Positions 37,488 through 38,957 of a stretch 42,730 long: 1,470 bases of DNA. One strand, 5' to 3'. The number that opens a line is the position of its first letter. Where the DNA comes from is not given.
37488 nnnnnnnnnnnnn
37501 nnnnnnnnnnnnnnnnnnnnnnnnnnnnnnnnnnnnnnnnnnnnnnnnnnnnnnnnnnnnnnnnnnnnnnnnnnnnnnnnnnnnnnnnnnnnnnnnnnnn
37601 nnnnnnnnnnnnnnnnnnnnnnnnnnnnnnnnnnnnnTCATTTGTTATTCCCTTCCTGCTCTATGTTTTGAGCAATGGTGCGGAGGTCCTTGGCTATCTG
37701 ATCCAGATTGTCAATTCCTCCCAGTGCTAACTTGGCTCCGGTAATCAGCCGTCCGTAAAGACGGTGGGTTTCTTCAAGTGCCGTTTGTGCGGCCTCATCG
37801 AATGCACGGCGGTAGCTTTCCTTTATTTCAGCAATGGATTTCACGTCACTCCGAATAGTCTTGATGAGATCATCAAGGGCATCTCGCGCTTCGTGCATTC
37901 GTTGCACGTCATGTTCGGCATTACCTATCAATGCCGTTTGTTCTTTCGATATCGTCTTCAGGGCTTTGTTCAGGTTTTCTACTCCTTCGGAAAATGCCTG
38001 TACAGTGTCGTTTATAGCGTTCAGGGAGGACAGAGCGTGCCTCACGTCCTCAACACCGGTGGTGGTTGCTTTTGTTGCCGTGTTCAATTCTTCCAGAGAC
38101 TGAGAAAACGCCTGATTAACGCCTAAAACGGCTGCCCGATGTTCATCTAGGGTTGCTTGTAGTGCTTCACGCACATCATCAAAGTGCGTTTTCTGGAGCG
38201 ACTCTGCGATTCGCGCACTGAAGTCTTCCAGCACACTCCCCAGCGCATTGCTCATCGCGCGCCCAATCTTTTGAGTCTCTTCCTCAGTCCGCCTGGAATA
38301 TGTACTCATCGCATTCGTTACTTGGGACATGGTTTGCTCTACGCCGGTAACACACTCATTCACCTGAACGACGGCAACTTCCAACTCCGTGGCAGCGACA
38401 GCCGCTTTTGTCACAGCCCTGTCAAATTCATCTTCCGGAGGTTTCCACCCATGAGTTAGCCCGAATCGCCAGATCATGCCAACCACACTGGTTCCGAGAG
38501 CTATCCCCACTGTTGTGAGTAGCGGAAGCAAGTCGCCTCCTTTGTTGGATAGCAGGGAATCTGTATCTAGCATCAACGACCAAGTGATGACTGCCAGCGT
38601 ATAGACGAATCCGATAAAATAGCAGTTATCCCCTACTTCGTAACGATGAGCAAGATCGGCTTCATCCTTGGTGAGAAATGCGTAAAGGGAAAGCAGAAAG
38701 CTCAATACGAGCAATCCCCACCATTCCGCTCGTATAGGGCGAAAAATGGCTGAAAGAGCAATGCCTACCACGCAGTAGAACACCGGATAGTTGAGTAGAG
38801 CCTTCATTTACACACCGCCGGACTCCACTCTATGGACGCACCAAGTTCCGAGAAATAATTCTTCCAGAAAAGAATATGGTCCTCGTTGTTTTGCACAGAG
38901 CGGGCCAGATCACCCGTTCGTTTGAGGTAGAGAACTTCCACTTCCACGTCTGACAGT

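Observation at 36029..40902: Tightly coupled six-gene, mostly membrane-protein operon with no recognisable family: candidate undescribed system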

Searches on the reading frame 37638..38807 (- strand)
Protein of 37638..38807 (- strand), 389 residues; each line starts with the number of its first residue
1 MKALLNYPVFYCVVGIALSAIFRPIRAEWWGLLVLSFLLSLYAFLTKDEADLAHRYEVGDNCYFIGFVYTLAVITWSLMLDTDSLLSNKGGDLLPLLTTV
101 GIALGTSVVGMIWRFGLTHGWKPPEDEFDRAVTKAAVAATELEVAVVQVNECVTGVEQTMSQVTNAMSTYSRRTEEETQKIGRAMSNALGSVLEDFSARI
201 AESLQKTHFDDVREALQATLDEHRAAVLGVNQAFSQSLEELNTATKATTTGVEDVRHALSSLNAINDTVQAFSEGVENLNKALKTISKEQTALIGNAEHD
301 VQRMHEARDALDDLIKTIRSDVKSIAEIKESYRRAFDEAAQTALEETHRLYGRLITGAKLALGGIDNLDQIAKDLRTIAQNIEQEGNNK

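Call 3: search_protein_families(library=pfam, proteins=[window:37638-38807:-], max_evalue=1)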
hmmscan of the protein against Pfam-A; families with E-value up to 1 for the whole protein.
window:37638-38807:- (389 aa): 50 families (the best 25 are shown)
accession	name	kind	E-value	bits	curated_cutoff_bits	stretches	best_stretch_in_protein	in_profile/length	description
PF06103.16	DUF948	-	6.2e-05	23.5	37.2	2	215-280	23-88/89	Bacterial protein of unknown function (DUF948)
PF09762.14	CCDC93_CC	-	0.00015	21.4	30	1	156-348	64-261/429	CCDC93 coiled-coil domain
PF16746.10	BAR_3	-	0.00069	19.8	31.7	1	236-341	43-132/235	BAR domain of APPL family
PF13166.12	AAA_13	-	0.0021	17.3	36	1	163-330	288-447/713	AAA domain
PF07889.17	DUF1664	-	0.0026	18.3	34.6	2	210-290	40-124/124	Protein of unknown function (DUF1664)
PF04632.18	FUSC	-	0.004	16.3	30.9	1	179-344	152-313/660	Fusaric acid resistance protein family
PF00015.26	MCPsignal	-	0.0051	17.1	34.6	1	222-292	90-160/172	Methyl-accepting chemotaxis protein (MCP) signalling domain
PF05335.18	DUF745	-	0.0077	16.4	33.3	1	214-317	65-165/183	Protein of unknown function (DUF745)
PF19220.6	Rod_CreS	-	0.009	15.5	100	1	170-339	118-281/359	Crescentin, rod domain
PF10498.14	IFT57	-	0.012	15.1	40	1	211-324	229-348/360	Intra-flagellar transport protein 57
PF16088.10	BORCS7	-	0.013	16.1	27.3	1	232-332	3-100/103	BLOC-1-related complex sub-unit 7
PF24525.1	TTC3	-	0.018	14.9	27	1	268-341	38-111/250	TTC3, helical domain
PF05852.16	DUF848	-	0.023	15.3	25.3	1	253-343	40-127/145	Gammaherpesvirus protein of unknown function (DUF848)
PF04513.17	Baculo_PEP_C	-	0.029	14.9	38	1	197-289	29-114/140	Baculovirus polyhedron envelope protein, PEP, C terminus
PF16043.11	DUF4795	-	0.034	14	34.8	0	201-261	78-140/208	Domain of unknown function (DUF4795)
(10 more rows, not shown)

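Call 4: search_protein_families(library=padloc, proteins=[window:37638-38807:-], max_evalue=1)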
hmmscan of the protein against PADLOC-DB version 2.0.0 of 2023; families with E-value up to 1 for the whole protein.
window:37638-38807:- (389 aa): 24 families
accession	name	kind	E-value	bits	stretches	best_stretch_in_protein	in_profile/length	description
PDLC00637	ZorA2|ZorA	-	2.5e-05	21.3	1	157-326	157-311/420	MotA/ExbB/TolQ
PDLC00601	ZorA1|ZorA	-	0.00013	18.8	1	141-362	323-554/699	MotA/ExbB/TolQ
PDLC00598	ZorA1|ZorA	-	0.00034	17.1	1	141-324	405-579/663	MotA/ExbB/TolQ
PDLC00604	ZorA1|ZorA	-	0.00035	17.1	1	131-281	491-635/639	MotA/ExbB/TolQ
PDLC05009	PDC-S37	-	0.00035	16.4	1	157-328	400-564/1550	-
PDLC04898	PDC-S06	-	0.00046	16.6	1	157-338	296-476/752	-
PDLC00553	JetC2|JetC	-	0.00048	16.1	1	123-349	786-1002/1361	DUF3584 domain; MukB-like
PDLC03865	LmuB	-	0.00055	16.2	1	155-341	566-776/1007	-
PDLC02732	PbeC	-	0.00069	16.3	1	258-329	178-253/625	PbeC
PDLC00582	JetC3|JetC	-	0.00074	15.4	1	138-338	847-1047/1472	DUF3584 domain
PDLC00635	ZorA2|ZorA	-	0.0011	16.1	1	211-336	114-241/505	MotA/ExbB/TolQ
PDLC00550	JetC2|JetC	-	0.0012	14.6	1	140-349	745-951/1355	DUF3584 domain; MukB-like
PDLC04407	PDC-M09A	-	0.0016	16.1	2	280-340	11-71/282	-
PDLC03859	LmuB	-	0.002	15.4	1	184-367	218-375/611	-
PDLC02730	PbeC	-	0.0042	13.9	1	235-340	379-483/651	PbeC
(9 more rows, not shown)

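Call 6: search_protein_families(library=ncbifam, proteins=[window:37638-38807:-], max_evalue=0.1)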
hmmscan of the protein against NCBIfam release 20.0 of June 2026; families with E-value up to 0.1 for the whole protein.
window:37638-38807:- (389 aa): 19 families
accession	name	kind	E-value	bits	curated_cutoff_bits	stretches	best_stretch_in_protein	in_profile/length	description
TIGR00996.1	Mtu_fam_mce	paralog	1.1e-05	24.7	140.5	1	200-335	142-274/291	MCE family protein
NF033914.0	antiphage_ZorA_1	subfamily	2e-05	23.1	190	1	127-339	370-572/619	anti-phage ZorAB system protein ZorA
NF047516.1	LA_3659_fam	equivalog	4.7e-05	23.1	36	1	232-348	92-214/221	LA_3659 family protein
NF047514.1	SpiroCoCo_N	equivalog_domain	4.7e-05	23.1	75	1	232-348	92-214/221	SpiroCoCo family coiled-coil protein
TIGR02168.1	SMC_prok_B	equivalog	7.1e-05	20.7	567.35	1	132-348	702-913/1181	chromosome segregation protein SMC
TIGR02169.1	SMC_prok_A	equivalog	0.00016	19.5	729.4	1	146-343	290-490/1165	chromosome segregation protein SMC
NF041034.1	Rad50_Sulf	equivalog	0.00035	18.6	1000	1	140-334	457-646/872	DNA double-strand break repair ATPase Rad50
NF033950.0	Cas12c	equivalog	0.001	16.8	250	1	204-380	323-505/1246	type V CRISPR-associated protein Cas12c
NF047515.1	SpiroCoCo_C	equivalog_domain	0.0015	17.7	125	1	235-337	120-211/313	SpiroCoCo family coiled-coil protein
TIGR04527.1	mycoplas_twoTM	subfamily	0.0055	16.4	125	2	235-332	74-173/248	MG_279/MG_280 family protein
NF002572.0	PRK02224.1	equivalog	0.0086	14.4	1087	1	141-334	217-440/888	DNA double-strand break repair ATPase Rad50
NF045487.1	ASRP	equivalog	0.015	13.9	300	2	235-344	124-488/593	archaea-specific SMC-related protein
NF058675.1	RcGTA_tape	equivalog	0.016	15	220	0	207-288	8-83/220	RcGTA-type gene transfer agent tail tape measure protein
NF045780.1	TrlF_fam_ATP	equivalog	0.018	13.8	350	1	187-351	536-696/944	TrlF family AAA-like ATPase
NF042953.1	Hhe_antiphage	equivalog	0.02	12.2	2000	1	188-337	631-773/1797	DUF4011 domain-containing anti-phage protein Hhe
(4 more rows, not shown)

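Call 7: find_homologous_proteins(query=window:37638-38807:-)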
Query window:37638-38807:- (389 aa): 78 proteins with E <= 0.001 among 8000 candidates.
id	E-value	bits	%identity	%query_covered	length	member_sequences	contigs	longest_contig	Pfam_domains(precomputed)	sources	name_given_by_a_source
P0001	3.9e-250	847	100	100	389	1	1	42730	-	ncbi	ncbi:MAG: hypothetical protein ACR2P9_02320 [Gammaproteobacteria bacterium]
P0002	2.1e-149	516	62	99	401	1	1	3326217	-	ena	-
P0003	1.3e-143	497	61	99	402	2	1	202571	-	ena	-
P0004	4.2e-139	482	60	99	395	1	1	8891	-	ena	-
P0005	3.1e-136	472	58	100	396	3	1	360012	-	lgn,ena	-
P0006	1.1e-135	471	57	99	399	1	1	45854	-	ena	-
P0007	9.5e-106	372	50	99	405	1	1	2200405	-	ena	-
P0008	1.2e-103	365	49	99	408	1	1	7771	-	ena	-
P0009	2.1e-95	338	38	98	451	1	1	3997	PF04513.18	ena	-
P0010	1.1e-94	336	49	53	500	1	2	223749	-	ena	-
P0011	1.3e-93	332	45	95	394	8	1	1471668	-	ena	-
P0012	9.3e-93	329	36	99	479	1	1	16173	-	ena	-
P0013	2.6e-92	328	40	99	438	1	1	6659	PF04513.18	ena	-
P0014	1.9e-90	322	39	98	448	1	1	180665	-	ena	-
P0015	6.6e-90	320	36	99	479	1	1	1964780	-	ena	-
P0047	2.5e-55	206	33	99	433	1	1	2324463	-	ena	-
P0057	1.2e-46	178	31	84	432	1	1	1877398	-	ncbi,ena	-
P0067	3.4e-42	163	43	56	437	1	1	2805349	PF07464.17,PF01442.24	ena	-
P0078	5.5e-32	130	28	94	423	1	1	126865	PF04513.18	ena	-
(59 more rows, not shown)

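Call 8: find_encoding_contigs(protein=P0002, flank=8000, max_places=2)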
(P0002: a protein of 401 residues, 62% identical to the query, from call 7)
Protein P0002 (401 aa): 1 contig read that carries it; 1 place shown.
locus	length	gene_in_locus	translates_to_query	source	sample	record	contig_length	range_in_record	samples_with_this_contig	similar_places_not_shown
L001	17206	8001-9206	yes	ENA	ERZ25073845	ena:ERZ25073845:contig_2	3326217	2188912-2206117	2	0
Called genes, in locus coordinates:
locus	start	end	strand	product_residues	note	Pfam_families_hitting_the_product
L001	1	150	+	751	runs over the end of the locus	-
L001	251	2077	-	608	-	PF05524:PEP-utilisers_N, PF00391:PEP-utilizers, PF02896:PEP-utilizers_C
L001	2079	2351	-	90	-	PF00381:PTS-HPr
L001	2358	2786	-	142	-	PF03610:EIIA-man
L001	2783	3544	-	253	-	PF11536:DUF3226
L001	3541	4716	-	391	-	PF02463:SMC_N (faint), PF13175:AAA_15, PF13476:AAA_23, PF13304:AAA_21 (weak), PF13175:AAA_15 (weak)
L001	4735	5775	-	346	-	PF01628:HrcA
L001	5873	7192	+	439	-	-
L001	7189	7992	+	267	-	-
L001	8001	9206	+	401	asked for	-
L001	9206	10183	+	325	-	-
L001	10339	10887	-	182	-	PF00565:SNase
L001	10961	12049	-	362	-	PF00089:Trypsin, PF13365:Trypsin_2, PF00595:PDZ (faint), PF17820:PDZ_6 (weak)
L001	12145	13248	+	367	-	PF03480:DctP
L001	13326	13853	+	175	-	PF04290:DctQ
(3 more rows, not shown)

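Call 9: find_encoding_contigs(protein=P0015, flank=8000, max_places=2)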
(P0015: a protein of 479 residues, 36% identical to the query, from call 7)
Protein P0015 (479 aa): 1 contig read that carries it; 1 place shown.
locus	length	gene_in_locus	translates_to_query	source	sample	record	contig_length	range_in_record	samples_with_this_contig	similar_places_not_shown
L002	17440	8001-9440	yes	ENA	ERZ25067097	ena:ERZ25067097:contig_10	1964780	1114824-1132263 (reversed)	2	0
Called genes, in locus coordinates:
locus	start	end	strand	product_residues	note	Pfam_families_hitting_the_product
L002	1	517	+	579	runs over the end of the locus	PF02720:DUF222, PF01844:HNH (weak)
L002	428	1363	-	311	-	PF00903:Glyoxalase (weak), PF13669:Glyoxalase_4 (faint)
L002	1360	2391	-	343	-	PF00884:Sulfatase, PF16347:SGSH_C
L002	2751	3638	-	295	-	PF01738:DLH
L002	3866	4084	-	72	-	PF15919:HicB_lk_antitox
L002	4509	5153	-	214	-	PF02384:N6_Mtase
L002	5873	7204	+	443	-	-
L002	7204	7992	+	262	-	-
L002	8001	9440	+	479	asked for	-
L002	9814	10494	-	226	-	-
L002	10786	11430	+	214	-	-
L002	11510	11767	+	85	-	-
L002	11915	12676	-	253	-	-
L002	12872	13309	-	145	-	PF05168:HEPN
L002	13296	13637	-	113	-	PF01909:NTP_transf_2, PF18765:Polbeta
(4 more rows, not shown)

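Call 10: find_encoding_contigs(protein=P0057, flank=8000, max_places=2)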
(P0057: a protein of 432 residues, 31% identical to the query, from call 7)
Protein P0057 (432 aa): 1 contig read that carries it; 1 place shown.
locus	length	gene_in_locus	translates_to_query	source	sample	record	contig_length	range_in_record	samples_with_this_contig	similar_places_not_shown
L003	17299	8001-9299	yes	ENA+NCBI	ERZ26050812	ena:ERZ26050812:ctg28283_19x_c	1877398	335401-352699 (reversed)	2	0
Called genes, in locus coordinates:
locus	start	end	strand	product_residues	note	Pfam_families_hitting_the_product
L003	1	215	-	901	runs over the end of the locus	PF00311:PEPcase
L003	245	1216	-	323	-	PF00389:2-Hacid_dh, PF02826:2-Hacid_dh_C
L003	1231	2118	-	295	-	PF02629:CoA_binding, PF00549:Ligase_CoA, PF13607:Succ_CoA_lig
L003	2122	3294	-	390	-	PF08442:ATP-grasp_2, PF13549:ATP-grasp_5, PF24948:Citrate_synth_N, PF00549:Ligase_CoA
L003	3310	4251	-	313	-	PF03328:HpcH_HpaI, PF15617:C-C_Bond_Lyase (faint), PF22484:DUF6986 (weak)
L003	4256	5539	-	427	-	-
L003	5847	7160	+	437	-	-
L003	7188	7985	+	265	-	-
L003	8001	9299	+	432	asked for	-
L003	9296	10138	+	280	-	-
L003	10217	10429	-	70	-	PF12844:HTH_19 (weak), PF13560:HTH_31 (weak), PF01381:HTH_3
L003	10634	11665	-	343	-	PF00145:DNA_methylase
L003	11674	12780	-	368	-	-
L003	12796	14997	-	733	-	PF13589:HATPase_c_3, PF02518:HATPase_c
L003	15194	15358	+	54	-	-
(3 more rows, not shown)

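Call 17: find_related_loci(query=A1, collection=genome_contigs, flank=10000)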
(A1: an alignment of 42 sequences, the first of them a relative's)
Query A1 (389 aa) in genome_contigs; peptide patterns used: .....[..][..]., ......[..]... (x = any residue, [..] = any of these).
41 stretches matched a pattern; 7 encode a relative of the query (tblastn E <= 1e-3); 7 distinct loci.
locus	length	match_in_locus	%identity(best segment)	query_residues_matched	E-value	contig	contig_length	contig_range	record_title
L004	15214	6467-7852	37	1-384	2e-82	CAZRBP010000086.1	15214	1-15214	MAG TPA_asm: uncultured Pseudomonadales bacterium isolate SRP109090_co2_144 genome assembly, contig: NODE_5726_length_15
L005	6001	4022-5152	32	3-387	4e-62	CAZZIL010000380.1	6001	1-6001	MAG TPA_asm: uncultured Gammaproteobacteria bacterium isolate SRP338948_co1_106 genome assembly, contig: k141_265071, wh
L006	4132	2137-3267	31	4-350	2e-58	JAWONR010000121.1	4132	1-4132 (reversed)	MAG: Candidatus Persebacter sydneyensis isolate Crel c29 Ga0304724_1121, whole genome shotgun sequence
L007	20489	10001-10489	51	4-169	9e-49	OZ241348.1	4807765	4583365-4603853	MAG: Candidatus Azotimanducaceae bacterium isolate a9db2f7b-e227-4142-b8f7-1613535697ad genome assembly, chromosome: 1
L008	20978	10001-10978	31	3-328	5e-54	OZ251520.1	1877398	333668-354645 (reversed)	MAG: uncultured candidatus Porisulfidus sp. isolate 7120165e-f957-427c-95f2-98bd3957b385 genome assembly, chromosome: 1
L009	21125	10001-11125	28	4-388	9e-43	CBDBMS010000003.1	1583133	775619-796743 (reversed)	MAG: Gammaproteobacteria bacterium isolate d41daa1d-f685-46e4-92bf-50b0daec8981 genome assembly, contig: contig_3, whole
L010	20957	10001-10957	39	1-357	1e-58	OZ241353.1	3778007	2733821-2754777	MAG: Candidatus Azotimanducaceae bacterium isolate e3e4c148-1896-45fc-9e70-f97964d5a610 genome assembly, chromosome: 1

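Call 19: find_related_loci(query=A1, collection=metagenome_contigs, flank=10000)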
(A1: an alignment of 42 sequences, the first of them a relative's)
Query A1 (389 aa) in metagenome_contigs; peptide patterns used: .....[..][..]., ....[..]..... (x = any residue, [..] = any of these).
318 stretches matched a pattern; 1 encode a relative of the query (tblastn E <= 1e-3); 1 distinct loci.
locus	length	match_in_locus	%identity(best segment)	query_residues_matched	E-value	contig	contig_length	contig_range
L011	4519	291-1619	40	1-383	2e-101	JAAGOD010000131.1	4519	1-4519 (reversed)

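Call 20: find_related_loci(query=A1, collection=viral_contigs, flank=10000)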
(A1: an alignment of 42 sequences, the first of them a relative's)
Query A1 (389 aa) in viral_contigs; peptide patterns used: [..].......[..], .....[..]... (x = any residue, [..] = any of these).
23 stretches matched a pattern, but none encodes a relative of the query by tblastn (E <= 1e-3).

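Call 31: find_encoding_contigs(protein=P0047, flank=10000, max_places=1)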
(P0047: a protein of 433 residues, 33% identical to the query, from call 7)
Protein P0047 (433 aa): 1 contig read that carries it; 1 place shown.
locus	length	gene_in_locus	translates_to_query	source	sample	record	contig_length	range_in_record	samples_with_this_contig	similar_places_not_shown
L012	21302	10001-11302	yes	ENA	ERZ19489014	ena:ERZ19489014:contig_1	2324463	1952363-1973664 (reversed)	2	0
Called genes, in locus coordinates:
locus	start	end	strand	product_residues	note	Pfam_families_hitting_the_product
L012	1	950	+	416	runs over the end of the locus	PF02771:Acyl-CoA_dh_N, PF02770:Acyl-CoA_dh_M, PF00441:Acyl-CoA_dh_1, PF08028:Acyl-CoA_dh_2 (weak)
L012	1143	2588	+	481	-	PF00929:RNase_T, PF08411:ExoI_SH3, PF26016:ExoI_C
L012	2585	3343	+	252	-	PF00005:ABC_tran, PF13304:AAA_21 (weak)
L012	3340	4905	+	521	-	PF04069:OpuAC, PF00528:BPD_transp_1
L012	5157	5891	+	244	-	PF07556:DUF1538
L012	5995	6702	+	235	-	-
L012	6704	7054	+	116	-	PF00543:P-II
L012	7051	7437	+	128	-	PF00571:CBS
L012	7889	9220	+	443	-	-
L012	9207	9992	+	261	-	-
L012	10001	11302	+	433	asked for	-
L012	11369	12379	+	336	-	-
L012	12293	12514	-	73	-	-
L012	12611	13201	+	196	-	PF00475:IGPD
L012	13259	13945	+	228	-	PF00977:His_biosynth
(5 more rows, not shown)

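Call 32: find_encoding_contigs(protein=P0067, flank=10000, max_places=1)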
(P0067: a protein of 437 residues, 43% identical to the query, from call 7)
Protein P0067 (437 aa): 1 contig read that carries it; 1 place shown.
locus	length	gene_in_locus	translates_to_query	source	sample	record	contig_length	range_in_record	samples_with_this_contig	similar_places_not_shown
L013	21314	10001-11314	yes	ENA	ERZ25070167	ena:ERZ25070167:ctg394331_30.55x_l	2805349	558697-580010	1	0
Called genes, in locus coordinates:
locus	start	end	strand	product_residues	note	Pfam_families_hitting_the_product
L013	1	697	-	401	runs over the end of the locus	PF02515:CoA_transf_3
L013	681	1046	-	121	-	-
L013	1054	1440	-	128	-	-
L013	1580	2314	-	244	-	-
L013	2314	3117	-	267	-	PF00106:adh_short, PF08659:KR, PF01370:Epimerase, PF13460:NAD_binding_10 (weak), PF13561:adh_short_C2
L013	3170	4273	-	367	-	PF05721:PhyH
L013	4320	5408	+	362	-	PF02746:MR_MLE_N, PF13378:MR_MLE_C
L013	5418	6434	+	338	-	PF01408:GFO_IDH_MocA, PF02894:GFO_IDH_MocA_C, PF22725:GFO_IDH_MocA_C3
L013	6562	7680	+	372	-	PF01073:3Beta_HSD, PF01370:Epimerase, PF05368:NmrA, PF16363:GDP_Man_Dehyd (weak), PF13460:NAD_binding_10, PF07993:NAD_binding_4 (weak)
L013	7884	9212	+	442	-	-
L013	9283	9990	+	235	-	-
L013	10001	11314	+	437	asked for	PF01442:Apolipoprotein (faint), PF07464:ApoLp-III (faint)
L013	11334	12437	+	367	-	-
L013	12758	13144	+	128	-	PF15919:HicB_lk_antitox, PF15970:HicB-like_2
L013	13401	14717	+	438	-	PF01555:N6_N4_Mtase (weak), PF01170:UPF0020 (faint)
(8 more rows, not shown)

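Call 33: find_encoding_contigs(protein=P0078, flank=10000, max_places=1)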
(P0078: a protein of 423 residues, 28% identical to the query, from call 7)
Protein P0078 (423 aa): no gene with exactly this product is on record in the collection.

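Call 39: predict_structure(alignment_id=A5)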
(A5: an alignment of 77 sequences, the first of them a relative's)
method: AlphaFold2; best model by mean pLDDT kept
length: 389 residues; sequences in the alignment: 77
mean_pLDDT: 74.7   pTM: 0.39
mean pLDDT of the five models: 74.7, 73.8, 71.0, 67.6, 67.1
residues with pLDDT >= 90: 83; 70-90: 165; 50-70: 115; < 50: 26
segments of 3 or more residues with pLDDT < 50: 203-208, 261-276
pLDDT, mean of each block of 10 residues (from residue 1): 89 95 93 96 87 89 95 91 79 87 94 90 67 77 77 73 72 74 70 65 50 66 66 63 62 56 40 48 58 62 75 81 84 83 81 75 64 75 65
secondary structure, 60 per line:
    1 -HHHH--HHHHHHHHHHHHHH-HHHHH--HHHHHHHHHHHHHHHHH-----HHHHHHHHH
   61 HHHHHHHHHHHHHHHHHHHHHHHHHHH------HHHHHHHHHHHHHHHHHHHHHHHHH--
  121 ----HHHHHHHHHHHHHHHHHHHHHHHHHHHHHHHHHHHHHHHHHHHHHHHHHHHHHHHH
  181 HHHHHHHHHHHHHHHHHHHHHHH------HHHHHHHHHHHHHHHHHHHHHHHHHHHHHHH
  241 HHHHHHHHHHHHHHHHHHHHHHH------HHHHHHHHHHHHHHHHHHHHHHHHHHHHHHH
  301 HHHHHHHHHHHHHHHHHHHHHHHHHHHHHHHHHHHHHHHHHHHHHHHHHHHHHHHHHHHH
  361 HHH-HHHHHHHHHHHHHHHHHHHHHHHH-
elements in order: H2-5 H8-21 H23-27 H30-46 H52-87 H94-118 H125-203 H210-263 H270-363 H365-388

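Call 42: fold_search(model_id=the predicted structure, library=pdb)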
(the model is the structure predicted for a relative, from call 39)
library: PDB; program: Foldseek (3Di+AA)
matches with E <= 10: 517; with E <= 0.001: 0
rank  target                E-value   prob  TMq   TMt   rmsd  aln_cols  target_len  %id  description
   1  7v6p                  1.1e-02  0.96  0.13  0.21  17.3       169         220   12  Crystal structure of human sNASP TPR domain (released 2021-12-29)
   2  7v1l_B                1.2e-02  0.95  0.13  0.21  17.4       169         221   11  Structure of sNASP core in complex with H3 alpha3 helix peptide (released 2022-04-20)
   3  7v1k                  2.0e-02  0.93  0.14  0.23  17.4       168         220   12  Apo structure of sNASP core (released 2022-04-20)
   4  8far_A                1.4e-01  0.18  0.07  0.17  16.3       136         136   18  Accurate computational design of genetically encoded 3D protein crystals (released 2023-11-01)
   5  9ddo_E                1.9e-01  0.75  0.14  0.24  26.5       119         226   12  E. coli TonB-ExbBD TonB bound to ExbB chain C (released 2025-07-09)
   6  8x61_C                2.7e-01  0.25  0.13  0.22   9.7       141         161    8  Cryo-EM structure of ATP-bound FtsE(E163Q)X (released 2024-05-08)
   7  8b0o                  3.0e-01  0.69  0.18  0.15   7.2       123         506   14  Cryo-EM structure apolipoprotein N-acyltransferase Lnt from E.coli in complex with FP3 (released 2023-07-12)
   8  5sv0_D                3.0e-01  0.54  0.14  0.24  26.5       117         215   12  Structure of the ExbB/ExbD complex from E. coli at pH 7.0 (released 2016-09-28)
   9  7tbk_A5               3.0e-01  0.51  0.14  0.05  15.3       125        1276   10  Composite structure of the dilated human nuclear pore complex (NPC) symmetric core generated with a 37A in situ cryo- (released 2022-06-15)
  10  7tbl_A5               3.0e-01  0.51  0.14  0.05  15.3       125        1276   10  Composite structure of the human nuclear pore complex (NPC) cytoplasmic face generated with a 12A cryo-ET map of the  (released 2022-06-22)
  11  7ohf                  3.4e-01  0.38  0.16  0.28  14.6       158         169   10  Cryo-EM structure of pyrococcus furiosus apoferritin in nanofluidic channels (released 2021-08-11)
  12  8f6k_B                3.4e-01  0.13  0.09  0.10  21.3       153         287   14  Cryo-EM structure of a Zinc-loaded H263A/D287A mutant of the YiiP-Fab complex (released 2023-02-08)
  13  8odt_A                3.6e-01  0.69  0.15  0.25  25.7       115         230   16  Structure of TolQR complex from E.coli (released 2023-11-01)
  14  9ddp_D                3.8e-01  0.51  0.14  0.23  26.4       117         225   12  E. coli TonB-ExbBD TonB bound to ExbB chain E (released 2025-07-09)
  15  9kpz_E                4.0e-01  0.47  0.14  0.24  26.3       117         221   14  Structure of TolQRA complex at pH 5.4 from E.coli (released 2026-03-04)
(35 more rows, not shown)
